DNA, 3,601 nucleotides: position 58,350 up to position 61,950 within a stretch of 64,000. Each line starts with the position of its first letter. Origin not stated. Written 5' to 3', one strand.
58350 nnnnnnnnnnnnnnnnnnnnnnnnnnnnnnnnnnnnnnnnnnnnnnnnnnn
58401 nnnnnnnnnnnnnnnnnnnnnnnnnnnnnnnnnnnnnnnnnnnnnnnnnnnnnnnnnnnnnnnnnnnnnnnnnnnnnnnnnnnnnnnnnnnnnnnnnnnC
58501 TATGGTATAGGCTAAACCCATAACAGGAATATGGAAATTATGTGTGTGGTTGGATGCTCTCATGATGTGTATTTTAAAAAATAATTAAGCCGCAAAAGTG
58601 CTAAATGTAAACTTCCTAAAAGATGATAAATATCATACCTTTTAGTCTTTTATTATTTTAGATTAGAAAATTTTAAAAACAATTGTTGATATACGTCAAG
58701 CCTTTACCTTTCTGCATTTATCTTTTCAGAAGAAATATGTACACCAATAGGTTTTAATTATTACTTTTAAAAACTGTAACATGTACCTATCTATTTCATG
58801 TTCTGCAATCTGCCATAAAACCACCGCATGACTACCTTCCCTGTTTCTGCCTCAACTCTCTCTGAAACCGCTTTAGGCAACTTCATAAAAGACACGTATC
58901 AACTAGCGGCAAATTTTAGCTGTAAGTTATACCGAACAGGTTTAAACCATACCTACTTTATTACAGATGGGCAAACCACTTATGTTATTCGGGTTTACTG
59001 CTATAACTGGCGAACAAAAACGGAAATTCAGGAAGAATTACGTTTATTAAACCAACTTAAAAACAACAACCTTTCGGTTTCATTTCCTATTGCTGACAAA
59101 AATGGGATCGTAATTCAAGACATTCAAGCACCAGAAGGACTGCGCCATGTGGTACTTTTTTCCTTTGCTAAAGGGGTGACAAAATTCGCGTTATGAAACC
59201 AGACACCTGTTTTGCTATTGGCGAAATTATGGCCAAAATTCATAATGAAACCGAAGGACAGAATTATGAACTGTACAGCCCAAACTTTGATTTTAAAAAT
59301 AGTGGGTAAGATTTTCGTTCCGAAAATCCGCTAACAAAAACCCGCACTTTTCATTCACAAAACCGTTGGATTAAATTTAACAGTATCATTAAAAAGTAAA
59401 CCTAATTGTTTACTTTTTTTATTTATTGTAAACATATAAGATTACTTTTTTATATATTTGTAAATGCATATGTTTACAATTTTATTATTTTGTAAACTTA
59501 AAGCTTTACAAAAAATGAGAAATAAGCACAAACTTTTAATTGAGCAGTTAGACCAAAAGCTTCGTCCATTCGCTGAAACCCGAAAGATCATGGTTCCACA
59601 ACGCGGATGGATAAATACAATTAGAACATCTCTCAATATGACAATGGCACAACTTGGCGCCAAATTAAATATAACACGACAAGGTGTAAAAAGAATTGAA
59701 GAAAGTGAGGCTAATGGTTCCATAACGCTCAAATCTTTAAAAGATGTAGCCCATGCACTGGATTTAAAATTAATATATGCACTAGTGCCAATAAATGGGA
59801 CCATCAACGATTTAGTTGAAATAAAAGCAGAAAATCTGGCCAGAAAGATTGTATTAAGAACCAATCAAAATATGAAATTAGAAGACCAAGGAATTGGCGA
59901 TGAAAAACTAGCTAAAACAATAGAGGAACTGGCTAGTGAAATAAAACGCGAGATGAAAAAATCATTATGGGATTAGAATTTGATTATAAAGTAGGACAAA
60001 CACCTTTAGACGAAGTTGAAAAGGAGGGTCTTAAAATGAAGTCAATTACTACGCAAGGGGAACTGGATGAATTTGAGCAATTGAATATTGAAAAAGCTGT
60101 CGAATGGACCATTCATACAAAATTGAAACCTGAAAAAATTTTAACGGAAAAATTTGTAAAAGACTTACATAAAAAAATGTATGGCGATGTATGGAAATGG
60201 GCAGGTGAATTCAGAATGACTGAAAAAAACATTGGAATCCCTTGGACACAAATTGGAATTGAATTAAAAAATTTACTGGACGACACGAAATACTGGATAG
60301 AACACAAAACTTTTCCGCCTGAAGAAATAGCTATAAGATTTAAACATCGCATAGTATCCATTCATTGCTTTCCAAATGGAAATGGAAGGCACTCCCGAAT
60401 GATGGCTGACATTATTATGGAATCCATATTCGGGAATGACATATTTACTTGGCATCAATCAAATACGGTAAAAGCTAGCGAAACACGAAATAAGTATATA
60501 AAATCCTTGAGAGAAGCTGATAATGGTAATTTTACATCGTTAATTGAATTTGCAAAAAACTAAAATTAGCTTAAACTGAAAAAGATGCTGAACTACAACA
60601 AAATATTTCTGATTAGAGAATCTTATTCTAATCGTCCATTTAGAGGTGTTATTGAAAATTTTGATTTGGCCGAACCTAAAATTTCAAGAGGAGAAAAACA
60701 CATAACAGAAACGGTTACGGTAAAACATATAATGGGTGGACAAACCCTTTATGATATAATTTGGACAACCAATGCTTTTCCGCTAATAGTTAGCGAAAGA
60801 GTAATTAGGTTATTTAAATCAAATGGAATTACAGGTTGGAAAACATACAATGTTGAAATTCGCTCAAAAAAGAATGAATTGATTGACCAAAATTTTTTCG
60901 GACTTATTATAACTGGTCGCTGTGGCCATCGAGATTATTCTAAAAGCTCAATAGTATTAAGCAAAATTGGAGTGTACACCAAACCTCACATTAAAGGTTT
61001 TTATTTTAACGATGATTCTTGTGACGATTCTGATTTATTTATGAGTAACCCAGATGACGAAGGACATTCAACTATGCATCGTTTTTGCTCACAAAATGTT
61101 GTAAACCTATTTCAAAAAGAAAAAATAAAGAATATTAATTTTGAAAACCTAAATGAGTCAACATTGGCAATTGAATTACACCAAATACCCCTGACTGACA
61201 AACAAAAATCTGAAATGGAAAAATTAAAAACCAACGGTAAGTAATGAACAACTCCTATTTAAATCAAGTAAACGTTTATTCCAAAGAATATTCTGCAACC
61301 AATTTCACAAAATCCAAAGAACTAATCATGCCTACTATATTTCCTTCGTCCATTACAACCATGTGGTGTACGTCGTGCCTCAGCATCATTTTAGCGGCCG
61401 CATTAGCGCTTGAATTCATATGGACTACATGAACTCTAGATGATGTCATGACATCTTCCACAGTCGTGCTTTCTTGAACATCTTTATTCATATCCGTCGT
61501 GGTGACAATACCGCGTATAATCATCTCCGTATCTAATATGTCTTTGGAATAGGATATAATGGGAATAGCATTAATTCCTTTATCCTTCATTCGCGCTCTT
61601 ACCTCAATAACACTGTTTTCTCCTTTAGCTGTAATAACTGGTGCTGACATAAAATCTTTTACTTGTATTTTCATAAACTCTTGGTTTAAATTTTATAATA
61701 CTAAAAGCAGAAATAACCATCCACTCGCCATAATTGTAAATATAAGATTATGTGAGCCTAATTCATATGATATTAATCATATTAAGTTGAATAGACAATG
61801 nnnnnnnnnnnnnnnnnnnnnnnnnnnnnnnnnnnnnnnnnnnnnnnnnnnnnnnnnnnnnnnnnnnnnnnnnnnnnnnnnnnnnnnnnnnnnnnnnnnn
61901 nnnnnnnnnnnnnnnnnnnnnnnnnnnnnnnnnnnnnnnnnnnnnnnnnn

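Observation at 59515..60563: XRE-HTH + Fic two-gene module with a variant Fic motif (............) and a 10-nt coding overlap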

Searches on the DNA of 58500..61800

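Call 84: search_rna_families(source=window, start=58500, end=61800, threshold=evalue, max_evalue=1)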
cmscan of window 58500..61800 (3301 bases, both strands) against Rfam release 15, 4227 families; matches with E-value up to 1: 0.
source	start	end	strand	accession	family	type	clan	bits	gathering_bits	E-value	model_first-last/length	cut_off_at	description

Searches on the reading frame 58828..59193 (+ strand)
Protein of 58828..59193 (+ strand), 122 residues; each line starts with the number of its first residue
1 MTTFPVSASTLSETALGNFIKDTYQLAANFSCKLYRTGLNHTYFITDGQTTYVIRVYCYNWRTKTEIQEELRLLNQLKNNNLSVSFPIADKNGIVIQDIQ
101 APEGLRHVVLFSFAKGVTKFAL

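Call 3: search_protein_families(library=pfam, proteins=[window:58828-59193:+], max_evalue=0.01)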
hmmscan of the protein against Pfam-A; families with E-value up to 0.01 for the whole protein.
window:58828-59193:+ (122 aa): 1 family
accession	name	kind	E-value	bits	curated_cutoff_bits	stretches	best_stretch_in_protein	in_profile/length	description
PF01636.29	APH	-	0.0014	18.9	23.2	1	40-89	11-60/239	Phosphotransferase enzyme family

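Call 4: search_protein_families(library=ncbifam, proteins=[window:58828-59193:+], max_evalue=0.01)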
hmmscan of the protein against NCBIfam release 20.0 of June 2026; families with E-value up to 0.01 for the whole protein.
window:58828-59193:+ (122 aa): 3 families
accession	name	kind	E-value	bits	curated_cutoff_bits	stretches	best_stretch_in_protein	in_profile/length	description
NF003558.0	PRK05231.1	equivalog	1.3e-05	24.3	271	1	11-100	7-94/322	homoserine kinase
TIGR00938.1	thrB_alt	equivalog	0.00056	19.3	255.9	1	11-100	7-95/307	homoserine kinase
NF002475.0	PRK01723.1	equivalog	0.0051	15.8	142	1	56-90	77-111/241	3-deoxy-D-manno-octulosonic acid kinase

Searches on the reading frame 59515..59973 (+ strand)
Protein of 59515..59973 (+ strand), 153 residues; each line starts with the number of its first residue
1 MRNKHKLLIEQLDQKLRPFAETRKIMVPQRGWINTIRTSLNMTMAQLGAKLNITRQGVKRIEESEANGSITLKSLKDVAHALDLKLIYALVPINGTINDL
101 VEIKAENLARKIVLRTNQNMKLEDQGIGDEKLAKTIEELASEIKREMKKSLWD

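Call 3: search_protein_families(library=pfam, proteins=[window:59515-59973:+], max_evalue=0.01)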
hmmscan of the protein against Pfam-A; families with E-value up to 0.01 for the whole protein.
window:59515-59973:+ (153 aa): 2 families
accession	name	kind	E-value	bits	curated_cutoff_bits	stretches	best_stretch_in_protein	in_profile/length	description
PF01381.28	HTH_3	-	1.9e-06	28.2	23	1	36-86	4-52/55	Helix-turn-helix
PF04545.22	Sigma70_r4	-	0.0071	16.3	24.1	0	41-62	20-41/50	Sigma-70, region 4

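Call 4: search_protein_families(library=ncbifam, proteins=[window:59515-59973:+], max_evalue=0.01)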
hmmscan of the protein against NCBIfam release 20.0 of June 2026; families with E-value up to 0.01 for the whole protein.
window:59515-59973:+ (153 aa): 3 families
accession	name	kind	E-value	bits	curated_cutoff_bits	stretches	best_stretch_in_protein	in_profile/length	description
TIGR02612.1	mob_myst_A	hypoth_equivalog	1.6e-43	148.2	122.6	1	5-153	2-149/150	mobile mystery protein A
NF041951.1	phage_RstR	subfamily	0.0079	16.5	80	0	33-84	7-56/108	RstR family transcriptional repressor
NF006015.0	PRK08154.1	subfamily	0.008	15.4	204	1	33-103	35-103/314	anaerobic benzoate catabolism transcriptional regulator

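Call 6: search_protein_families(library=padloc, proteins=[window:59515-59973:+], max_evalue=0.1)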
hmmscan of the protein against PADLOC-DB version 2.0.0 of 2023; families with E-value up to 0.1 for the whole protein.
window:59515-59973:+ (153 aa): 5 families
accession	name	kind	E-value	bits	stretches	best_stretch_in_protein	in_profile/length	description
PDLC02926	HTH_VI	-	2.2e-05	22.6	1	33-86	6-57/92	-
PDLC02075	Cas2a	-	0.00027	19.3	1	52-118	21-82/85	-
PDLC03952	RmrA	-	0.0027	14.6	1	21-88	17-80/395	-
PDLC03512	REase_II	-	0.011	12.9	1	30-104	148-216/276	Type II restriction enzyme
PDLC04142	capH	-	0.02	13.9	1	32-147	10-91/103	capH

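Call 12: find_homologous_proteins(query=window:59515-59973:+, max_evalue=0.00001)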
Query window:59515-59973:+ (153 aa): 1994 proteins with E <= 0.00001 among 2040 candidates; the best 120 are listed.
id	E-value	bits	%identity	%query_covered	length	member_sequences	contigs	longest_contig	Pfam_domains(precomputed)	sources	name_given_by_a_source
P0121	8.3e-89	313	99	100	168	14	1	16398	PF01381.29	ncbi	-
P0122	1.8e-80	286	88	100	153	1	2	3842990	-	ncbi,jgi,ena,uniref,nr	ncbi:mobile mystery protein A [Psychroserpens sp. Hel_I_66]|uniref:mobile mystery protein A n=1 Tax=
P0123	2.5e-80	285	88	100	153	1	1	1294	-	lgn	-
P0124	4.5e-80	285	88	100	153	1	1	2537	-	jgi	jgi:predicted DNA-binding mobile mystery protein A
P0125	8.2e-80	284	88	100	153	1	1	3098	-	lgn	-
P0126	1.2e-79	283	88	100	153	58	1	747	PF01381.29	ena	-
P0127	5.9e-79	281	86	100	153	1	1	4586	-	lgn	-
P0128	1.8e-78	279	88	100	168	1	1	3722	-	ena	-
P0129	1.8e-78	279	88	100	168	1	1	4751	-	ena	-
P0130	2.9e-78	279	84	100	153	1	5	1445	-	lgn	-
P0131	1.9e-77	276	86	100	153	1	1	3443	PF01381.29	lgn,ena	-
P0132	2.0e-77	276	85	100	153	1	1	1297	-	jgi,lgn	-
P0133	3.7e-77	275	84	100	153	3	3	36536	-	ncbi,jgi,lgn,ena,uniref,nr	ncbi:mobile mystery protein A [Nonlabens sp.]|uniref:mobile mystery protein A n=1 Tax=Nonlabens sp. 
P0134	6.3e-77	274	84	100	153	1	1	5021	PF01381.29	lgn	-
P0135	6.8e-77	274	84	100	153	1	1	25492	-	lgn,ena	-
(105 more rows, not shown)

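Call 32: search_solved_structures(query=A3, max_evalue=10, show_alignments=3)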
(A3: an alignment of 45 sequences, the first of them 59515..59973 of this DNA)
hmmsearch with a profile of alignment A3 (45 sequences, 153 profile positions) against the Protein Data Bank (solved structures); distinct sequences matched with E-value up to 10: 19.
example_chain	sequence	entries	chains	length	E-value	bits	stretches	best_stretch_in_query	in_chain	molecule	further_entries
2mez_A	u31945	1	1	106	0.00022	24.2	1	33-94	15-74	Multiprotein Bridging Factor (MBP-like)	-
9sf2_A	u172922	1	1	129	0.0073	19.2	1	33-134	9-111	Transcriptional regulator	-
4ia8_A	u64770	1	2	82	0.016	18.1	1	33-85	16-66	Regulatory protein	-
4f8d_A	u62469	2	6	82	0.066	16.1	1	33-85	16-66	Regulatory protein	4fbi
4i6t_A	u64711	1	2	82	0.069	16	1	33-85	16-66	Regulatory protein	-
3clc_A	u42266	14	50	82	0.077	15.9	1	33-85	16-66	Regulatory protein | R-M CONTROLLER PROTEIN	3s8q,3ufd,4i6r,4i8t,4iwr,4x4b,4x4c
4i6u_A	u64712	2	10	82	0.094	15.6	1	33-85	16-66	Regulatory protein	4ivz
3g5g_A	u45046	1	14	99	0.12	15.3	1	33-85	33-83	Regulatory protein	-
8tac_A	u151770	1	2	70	0.12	15.3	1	33-77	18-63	DBP48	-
4fn3_A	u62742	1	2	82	0.15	14.9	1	33-85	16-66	Regulatory protein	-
9k3w_A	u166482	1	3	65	0.15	14.9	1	32-67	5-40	Transcriptional regulator, PbsX family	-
3fya_A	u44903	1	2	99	0.24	14.3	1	33-85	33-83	Regulatory protein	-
1r63_A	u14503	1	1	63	0.25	14.2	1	33-67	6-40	REPRESSOR PROTEIN FROM BACTERIOPHAGE 434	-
2n2u_A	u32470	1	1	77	0.27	14.1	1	91-139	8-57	OR358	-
1zug_A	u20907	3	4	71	0.29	14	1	35-65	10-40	PHAGE 434 CRO PROTEIN | REGULATORY PROTEIN CRO | PROTEIN (434 CRO)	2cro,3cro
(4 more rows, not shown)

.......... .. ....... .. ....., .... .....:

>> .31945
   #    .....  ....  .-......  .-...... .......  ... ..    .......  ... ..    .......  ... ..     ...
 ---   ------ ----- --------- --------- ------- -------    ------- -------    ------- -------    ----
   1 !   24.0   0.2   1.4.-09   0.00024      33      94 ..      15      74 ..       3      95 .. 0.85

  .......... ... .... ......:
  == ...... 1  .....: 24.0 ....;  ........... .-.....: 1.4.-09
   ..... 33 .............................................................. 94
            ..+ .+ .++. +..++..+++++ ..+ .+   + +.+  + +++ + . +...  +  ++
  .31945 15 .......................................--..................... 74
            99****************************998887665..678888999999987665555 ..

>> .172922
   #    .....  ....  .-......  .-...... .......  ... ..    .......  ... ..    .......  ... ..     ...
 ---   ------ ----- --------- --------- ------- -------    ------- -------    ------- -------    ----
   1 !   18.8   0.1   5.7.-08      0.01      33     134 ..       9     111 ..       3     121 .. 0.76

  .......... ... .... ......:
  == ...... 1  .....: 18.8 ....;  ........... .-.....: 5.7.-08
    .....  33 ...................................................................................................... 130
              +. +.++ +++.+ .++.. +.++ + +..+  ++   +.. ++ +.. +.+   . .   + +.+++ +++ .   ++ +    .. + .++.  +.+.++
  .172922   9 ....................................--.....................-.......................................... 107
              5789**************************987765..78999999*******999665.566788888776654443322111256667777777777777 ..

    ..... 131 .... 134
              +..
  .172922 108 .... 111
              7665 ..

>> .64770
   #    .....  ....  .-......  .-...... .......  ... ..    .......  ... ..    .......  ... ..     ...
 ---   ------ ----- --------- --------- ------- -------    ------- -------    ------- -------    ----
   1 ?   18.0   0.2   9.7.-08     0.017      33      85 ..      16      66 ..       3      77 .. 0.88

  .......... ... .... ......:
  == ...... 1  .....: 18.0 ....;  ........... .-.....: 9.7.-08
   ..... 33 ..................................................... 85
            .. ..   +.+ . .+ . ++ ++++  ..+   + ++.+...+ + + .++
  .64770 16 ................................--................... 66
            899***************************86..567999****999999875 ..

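Call 77: predict_structure(alignment_id=A7)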
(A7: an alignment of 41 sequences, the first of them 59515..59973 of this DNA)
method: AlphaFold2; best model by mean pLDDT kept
length: 153 residues; sequences in the alignment: 41
mean_pLDDT: 43.9   pTM: 0.28
mean pLDDT of the five models: 43.9, 42.9, 42.6, 39.4, 39.1
residues with pLDDT >= 90: 0; 70-90: 0; 50-70: 40; < 50: 113
segments of 3 or more residues with pLDDT < 50: 18-105, 127-129, 146-153
pLDDT, mean of each block of 10 residues (from residue 1): 48 50 42 43 37 39 41 38 32 40 49 51 49 55 47 31
secondary structure, 60 per line:
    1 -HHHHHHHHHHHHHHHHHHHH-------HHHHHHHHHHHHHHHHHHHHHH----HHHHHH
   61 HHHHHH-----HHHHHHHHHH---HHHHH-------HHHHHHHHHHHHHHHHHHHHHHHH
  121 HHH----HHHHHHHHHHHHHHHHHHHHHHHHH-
elements in order: H2-21 H29-50 H55-66 H72-81 H85-89 H97-123 H128-152
